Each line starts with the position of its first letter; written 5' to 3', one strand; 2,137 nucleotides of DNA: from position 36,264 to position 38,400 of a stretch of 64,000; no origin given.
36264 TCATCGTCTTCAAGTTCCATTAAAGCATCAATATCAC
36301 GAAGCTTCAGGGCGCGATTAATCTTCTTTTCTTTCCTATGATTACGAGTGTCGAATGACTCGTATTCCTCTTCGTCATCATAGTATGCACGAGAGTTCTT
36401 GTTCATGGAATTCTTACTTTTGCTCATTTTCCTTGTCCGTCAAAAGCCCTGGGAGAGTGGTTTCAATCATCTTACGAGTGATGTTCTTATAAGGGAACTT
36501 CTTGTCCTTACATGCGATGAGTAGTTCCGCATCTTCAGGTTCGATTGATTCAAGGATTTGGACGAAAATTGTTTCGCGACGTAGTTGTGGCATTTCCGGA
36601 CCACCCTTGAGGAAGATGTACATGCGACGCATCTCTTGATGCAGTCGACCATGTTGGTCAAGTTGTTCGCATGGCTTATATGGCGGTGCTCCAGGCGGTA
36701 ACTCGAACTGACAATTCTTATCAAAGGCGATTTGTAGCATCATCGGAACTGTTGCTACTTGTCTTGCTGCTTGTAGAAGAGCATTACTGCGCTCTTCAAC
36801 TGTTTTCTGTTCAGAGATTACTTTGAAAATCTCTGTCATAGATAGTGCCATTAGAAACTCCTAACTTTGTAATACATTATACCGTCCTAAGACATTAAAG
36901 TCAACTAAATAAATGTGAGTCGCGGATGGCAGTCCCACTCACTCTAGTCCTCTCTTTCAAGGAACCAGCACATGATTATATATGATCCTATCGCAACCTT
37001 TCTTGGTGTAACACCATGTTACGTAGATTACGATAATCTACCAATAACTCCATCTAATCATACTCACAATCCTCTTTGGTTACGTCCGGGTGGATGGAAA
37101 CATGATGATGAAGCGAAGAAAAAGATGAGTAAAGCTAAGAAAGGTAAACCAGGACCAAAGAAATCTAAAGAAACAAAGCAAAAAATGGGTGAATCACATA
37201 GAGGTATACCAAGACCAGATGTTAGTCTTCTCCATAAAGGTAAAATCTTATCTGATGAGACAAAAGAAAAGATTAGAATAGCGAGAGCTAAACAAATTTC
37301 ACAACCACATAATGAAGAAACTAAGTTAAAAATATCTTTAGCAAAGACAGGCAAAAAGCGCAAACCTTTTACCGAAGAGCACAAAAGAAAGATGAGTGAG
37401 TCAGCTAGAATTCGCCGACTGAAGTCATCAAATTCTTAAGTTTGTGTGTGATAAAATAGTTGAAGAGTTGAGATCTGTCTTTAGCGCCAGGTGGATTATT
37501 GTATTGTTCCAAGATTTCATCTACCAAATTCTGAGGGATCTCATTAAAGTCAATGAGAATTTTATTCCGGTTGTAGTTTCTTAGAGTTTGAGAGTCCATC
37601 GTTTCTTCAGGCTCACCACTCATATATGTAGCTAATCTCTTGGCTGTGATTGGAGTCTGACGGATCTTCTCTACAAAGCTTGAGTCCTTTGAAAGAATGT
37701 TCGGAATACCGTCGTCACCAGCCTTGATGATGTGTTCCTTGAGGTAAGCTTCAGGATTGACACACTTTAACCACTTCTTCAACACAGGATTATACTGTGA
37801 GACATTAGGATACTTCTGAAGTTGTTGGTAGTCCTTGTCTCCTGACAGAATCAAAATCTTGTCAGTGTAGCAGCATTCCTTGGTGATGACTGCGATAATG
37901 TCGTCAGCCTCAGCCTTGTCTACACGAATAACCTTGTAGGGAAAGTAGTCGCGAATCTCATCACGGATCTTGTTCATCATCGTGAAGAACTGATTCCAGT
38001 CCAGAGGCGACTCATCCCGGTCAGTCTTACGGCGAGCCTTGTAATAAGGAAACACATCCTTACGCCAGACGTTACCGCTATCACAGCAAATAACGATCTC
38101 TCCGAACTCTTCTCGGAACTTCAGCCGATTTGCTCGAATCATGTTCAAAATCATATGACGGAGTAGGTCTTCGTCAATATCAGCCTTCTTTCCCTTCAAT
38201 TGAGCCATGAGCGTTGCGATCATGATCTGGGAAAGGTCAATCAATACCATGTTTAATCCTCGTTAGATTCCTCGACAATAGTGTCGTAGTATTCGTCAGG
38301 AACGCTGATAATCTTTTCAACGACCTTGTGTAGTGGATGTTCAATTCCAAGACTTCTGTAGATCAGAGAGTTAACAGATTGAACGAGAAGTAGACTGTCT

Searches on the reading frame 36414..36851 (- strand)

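Call 49: search_protein_families(library=pfam, proteins=[window:36414-36851:-], max_evalue=0.001)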
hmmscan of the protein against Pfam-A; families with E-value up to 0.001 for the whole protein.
window:36414-36851:- (145 aa): 1 family
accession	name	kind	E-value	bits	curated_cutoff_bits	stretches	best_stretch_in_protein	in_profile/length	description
PF20025.4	DUF6433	-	1.9e-24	86.3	38.9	1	8-118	1-112/115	Family of unknown function (DUF6433)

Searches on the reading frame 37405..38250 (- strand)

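Call 49: search_protein_families(library=pfam, proteins=[window:37405-38250:-], max_evalue=0.001)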
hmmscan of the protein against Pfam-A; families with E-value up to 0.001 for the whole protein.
window:37405-38250:- (281 aa): 2 families
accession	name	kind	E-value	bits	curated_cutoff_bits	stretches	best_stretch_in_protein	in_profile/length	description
PF02739.22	5_3_exonuc_N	-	4.3e-16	59.5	34.3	1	46-166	46-156/164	5'-3' exonuclease, N-terminal resolvase-like domain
PF09293.15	RNaseH_C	-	1e-11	45.7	25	1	180-281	18-124/124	T4 RNase H, C terminal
